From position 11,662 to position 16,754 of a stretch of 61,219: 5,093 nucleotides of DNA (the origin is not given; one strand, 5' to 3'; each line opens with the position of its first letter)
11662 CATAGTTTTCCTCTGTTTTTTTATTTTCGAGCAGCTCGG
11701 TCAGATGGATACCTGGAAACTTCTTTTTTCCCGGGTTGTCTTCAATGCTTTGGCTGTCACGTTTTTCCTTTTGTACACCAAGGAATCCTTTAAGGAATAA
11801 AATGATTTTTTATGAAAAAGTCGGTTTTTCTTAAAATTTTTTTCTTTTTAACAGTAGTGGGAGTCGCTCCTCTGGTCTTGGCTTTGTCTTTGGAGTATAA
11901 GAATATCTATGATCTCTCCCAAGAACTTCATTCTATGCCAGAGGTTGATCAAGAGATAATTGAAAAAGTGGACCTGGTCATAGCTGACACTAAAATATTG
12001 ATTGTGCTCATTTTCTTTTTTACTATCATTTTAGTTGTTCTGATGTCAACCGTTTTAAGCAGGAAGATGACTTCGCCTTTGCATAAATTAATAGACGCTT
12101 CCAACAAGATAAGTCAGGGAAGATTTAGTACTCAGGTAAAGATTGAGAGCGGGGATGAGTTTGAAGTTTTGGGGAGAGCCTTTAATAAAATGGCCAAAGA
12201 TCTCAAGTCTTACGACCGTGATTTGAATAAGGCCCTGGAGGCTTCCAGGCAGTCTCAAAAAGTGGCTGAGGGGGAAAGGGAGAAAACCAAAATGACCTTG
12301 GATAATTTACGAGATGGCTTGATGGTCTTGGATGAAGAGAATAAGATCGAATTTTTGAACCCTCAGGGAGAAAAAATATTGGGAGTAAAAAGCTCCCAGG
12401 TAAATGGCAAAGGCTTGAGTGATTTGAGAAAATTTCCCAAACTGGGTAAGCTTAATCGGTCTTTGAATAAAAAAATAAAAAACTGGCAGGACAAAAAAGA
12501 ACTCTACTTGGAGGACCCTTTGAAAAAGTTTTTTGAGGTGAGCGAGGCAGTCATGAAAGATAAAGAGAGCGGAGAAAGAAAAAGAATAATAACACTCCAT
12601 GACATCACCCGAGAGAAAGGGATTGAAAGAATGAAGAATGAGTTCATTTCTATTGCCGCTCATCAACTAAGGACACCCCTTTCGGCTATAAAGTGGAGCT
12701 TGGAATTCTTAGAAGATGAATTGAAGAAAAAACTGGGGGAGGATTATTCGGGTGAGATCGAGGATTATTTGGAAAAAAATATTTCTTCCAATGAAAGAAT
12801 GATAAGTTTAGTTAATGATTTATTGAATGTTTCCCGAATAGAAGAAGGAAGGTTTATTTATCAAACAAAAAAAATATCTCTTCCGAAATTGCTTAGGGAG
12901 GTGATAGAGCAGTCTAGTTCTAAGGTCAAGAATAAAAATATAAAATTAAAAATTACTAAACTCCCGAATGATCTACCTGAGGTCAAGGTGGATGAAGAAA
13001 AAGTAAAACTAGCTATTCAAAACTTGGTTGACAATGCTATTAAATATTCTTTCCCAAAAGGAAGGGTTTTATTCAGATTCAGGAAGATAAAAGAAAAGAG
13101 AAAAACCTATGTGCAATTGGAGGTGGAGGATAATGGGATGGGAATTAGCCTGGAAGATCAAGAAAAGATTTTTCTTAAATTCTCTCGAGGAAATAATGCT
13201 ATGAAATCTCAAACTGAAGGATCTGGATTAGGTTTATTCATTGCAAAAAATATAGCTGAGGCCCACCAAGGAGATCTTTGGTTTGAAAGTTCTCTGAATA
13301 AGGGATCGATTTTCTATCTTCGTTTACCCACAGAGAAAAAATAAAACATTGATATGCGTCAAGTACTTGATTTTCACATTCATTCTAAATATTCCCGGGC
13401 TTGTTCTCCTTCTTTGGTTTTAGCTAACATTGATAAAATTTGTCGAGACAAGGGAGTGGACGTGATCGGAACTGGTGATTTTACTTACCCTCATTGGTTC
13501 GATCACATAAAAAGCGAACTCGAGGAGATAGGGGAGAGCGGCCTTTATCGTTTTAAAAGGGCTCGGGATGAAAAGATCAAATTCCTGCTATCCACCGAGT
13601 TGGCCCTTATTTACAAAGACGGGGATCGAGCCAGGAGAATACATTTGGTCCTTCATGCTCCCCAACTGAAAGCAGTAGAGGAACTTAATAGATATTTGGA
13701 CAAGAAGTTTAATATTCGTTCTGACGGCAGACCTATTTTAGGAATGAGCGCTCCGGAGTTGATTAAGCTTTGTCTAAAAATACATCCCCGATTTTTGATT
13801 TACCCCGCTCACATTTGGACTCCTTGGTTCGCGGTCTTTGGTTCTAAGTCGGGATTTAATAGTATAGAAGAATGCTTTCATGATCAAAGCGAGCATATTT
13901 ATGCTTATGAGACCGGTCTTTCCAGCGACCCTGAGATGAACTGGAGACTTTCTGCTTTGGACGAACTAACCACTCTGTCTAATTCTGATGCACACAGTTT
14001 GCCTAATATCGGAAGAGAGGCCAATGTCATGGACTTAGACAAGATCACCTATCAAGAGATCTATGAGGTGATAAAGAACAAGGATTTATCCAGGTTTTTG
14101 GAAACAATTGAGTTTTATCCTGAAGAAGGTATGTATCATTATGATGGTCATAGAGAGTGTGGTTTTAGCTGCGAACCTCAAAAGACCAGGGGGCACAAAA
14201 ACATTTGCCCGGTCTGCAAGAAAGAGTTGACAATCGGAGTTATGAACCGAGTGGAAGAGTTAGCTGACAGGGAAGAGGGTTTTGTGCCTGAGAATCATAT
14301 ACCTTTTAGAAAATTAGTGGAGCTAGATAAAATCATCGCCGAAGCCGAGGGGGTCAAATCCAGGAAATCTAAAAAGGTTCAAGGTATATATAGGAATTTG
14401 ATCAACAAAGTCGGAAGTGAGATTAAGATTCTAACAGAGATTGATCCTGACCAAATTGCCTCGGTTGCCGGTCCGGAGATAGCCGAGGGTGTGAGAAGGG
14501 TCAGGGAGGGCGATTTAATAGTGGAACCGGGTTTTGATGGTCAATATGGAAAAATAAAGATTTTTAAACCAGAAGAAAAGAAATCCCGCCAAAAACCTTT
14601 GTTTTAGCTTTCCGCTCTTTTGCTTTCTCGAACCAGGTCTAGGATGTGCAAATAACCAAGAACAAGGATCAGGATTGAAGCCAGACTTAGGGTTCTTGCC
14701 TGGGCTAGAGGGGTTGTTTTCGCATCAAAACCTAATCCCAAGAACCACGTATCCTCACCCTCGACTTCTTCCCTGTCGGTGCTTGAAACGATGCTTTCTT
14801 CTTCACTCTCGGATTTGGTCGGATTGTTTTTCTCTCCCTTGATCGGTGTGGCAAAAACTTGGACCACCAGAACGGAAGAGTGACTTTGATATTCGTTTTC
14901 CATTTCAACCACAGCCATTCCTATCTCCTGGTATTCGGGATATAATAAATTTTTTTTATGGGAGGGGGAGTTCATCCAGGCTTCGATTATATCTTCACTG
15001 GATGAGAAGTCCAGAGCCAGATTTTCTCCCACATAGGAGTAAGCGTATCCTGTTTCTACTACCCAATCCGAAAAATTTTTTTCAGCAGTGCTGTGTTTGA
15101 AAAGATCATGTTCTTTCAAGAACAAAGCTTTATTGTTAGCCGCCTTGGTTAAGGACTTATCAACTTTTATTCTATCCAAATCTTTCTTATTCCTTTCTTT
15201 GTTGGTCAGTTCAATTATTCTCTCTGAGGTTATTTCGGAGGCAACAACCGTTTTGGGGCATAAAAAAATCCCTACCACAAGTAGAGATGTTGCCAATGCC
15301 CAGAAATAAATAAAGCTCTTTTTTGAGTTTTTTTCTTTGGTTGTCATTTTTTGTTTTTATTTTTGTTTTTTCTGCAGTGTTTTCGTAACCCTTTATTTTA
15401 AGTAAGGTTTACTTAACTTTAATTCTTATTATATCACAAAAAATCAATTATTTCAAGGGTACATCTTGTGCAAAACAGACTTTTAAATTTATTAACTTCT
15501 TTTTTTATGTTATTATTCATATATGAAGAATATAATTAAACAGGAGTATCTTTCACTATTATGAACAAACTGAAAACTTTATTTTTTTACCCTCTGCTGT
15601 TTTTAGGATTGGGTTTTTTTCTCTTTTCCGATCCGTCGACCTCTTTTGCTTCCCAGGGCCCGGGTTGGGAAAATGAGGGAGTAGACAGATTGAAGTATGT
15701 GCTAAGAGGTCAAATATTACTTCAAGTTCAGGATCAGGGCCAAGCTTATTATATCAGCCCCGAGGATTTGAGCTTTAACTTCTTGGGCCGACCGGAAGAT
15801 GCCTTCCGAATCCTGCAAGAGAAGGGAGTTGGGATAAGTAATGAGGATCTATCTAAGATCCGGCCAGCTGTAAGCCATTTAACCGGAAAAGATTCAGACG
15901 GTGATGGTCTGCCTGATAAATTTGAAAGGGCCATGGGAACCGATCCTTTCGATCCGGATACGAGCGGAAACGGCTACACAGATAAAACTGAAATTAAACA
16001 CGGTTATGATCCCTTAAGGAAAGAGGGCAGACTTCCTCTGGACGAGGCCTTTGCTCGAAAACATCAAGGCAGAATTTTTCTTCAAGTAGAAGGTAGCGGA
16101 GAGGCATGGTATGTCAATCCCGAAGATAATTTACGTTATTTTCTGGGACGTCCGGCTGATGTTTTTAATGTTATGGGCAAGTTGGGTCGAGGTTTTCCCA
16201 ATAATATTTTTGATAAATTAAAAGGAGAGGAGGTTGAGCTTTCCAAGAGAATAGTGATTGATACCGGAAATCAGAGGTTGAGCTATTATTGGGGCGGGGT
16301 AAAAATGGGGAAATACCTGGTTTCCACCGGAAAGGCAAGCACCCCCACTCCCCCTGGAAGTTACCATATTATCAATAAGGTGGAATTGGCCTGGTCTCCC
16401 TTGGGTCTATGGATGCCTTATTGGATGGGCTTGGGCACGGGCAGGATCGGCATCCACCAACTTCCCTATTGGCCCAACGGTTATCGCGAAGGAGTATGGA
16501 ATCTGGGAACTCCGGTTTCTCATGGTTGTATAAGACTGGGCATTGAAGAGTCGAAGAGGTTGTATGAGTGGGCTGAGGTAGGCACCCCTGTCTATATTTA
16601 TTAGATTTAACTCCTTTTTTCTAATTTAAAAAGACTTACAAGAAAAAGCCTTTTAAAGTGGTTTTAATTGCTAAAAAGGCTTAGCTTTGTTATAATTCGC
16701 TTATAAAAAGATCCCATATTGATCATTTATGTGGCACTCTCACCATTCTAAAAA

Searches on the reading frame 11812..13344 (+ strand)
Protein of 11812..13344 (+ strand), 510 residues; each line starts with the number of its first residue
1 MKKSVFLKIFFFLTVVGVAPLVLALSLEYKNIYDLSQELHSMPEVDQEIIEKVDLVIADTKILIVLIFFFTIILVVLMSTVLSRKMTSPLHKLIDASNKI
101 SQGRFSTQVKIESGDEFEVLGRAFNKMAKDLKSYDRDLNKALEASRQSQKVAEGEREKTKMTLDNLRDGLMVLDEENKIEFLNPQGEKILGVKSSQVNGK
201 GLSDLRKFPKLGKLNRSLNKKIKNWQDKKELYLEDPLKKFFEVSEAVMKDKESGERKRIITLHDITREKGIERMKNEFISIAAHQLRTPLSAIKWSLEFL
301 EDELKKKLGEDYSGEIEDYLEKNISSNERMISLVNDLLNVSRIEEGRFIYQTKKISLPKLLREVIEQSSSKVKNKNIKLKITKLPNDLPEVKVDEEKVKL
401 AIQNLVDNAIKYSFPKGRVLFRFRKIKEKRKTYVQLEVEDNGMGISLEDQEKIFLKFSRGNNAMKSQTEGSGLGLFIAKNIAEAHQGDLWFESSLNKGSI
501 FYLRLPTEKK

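Call 9: search_protein_families(library=pfam, proteins=[window:11812-13344:+], max_evalue=0.0001)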
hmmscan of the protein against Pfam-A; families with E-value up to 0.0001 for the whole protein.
window:11812-13344:+ (510 aa): 5 families
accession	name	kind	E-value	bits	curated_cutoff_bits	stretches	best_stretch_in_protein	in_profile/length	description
PF02518.31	HATPase_c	-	8.6e-27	94.2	26.4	1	394-508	2-110/111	Histidine kinase-, DNA gyrase B-, and HSP90-like ATPase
PF00512.31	HisKA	-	4.2e-17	62.4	26.9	1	274-346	1-66/66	His Kinase A (phospho-acceptor) domain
PF00672.30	HAMP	-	5.4e-13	49.5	25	1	81-132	1-52/53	HAMP domain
PF13426.13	PAS_9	-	1.4e-06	28.9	27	1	168-266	2-102/103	PAS domain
PF00989.32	PAS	-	1.9e-05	25.1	22.6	1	163-226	7-70/113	PAS fold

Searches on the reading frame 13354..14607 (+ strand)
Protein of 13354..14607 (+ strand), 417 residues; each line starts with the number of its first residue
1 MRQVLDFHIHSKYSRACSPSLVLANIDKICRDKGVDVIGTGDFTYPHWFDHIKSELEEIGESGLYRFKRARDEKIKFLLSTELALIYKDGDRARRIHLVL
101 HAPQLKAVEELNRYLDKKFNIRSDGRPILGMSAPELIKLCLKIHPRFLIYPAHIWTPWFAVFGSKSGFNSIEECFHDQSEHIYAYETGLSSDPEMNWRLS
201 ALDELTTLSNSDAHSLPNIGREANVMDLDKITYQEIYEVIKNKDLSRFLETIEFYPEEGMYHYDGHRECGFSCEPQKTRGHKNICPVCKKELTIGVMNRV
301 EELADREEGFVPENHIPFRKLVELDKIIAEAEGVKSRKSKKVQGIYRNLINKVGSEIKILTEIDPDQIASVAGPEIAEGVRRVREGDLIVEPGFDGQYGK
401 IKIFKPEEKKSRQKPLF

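Call 9: search_protein_families(library=pfam, proteins=[window:13354-14607:+], max_evalue=0.0001)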
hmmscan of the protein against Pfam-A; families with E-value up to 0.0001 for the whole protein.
window:13354-14607:+ (417 aa): 0 families

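Call 23: search_protein_families(library=pfam, proteins=[window:13354-14607:+], max_evalue=0.1)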
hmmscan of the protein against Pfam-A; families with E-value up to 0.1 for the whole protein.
window:13354-14607:+ (417 aa): 2 families
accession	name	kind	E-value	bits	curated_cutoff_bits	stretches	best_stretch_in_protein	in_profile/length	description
PF13263.12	PHP_C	-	0.00099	19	21.3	1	205-243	16-54/56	PHP-associated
PF19335.5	HMBD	-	0.077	13.4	23.6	0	275-293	8-26/28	Heavy metal binding domain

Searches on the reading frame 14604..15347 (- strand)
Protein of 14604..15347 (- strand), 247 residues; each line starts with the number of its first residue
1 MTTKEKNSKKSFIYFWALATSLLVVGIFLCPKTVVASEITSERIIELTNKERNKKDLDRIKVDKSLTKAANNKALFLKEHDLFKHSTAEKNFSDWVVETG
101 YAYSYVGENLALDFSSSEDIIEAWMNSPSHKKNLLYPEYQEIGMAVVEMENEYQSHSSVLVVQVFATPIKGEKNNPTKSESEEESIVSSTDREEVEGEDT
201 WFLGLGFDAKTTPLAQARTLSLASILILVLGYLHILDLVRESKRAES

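Call 9: search_protein_families(library=pfam, proteins=[window:14604-15347:-], max_evalue=0.0001)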
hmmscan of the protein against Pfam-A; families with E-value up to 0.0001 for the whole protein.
window:14604-15347:- (247 aa): 1 family
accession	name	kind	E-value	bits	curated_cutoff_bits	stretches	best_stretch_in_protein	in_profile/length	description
PF00188.32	CAP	-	1.9e-14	55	21.1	1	46-164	2-116/117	Cysteine-rich secretory protein family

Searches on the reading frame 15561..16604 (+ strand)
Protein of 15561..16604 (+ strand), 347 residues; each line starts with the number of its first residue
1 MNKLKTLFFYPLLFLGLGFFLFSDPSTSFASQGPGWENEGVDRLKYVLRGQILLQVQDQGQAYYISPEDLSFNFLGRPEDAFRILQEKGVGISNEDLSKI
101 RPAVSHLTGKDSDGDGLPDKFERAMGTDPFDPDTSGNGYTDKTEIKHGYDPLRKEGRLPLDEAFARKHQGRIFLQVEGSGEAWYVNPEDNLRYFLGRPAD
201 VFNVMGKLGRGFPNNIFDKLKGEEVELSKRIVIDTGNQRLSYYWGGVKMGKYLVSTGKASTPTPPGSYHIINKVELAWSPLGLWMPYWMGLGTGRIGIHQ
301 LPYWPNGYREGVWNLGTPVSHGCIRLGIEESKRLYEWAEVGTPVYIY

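Call 9: search_protein_families(library=pfam, proteins=[window:15561-16604:+], max_evalue=0.0001)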
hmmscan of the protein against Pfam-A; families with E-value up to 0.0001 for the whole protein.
window:15561-16604:+ (347 aa): 2 families
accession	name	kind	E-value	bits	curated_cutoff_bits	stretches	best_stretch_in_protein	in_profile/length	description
PF03734.19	YkuD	-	3.6e-23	83.2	23.4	1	229-346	2-146/146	L,D-transpeptidase catalytic domain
PF18884.5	TSP3_bac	-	2.5e-11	43.6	25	1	111-132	1-22/22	Bacterial TSP3 repeat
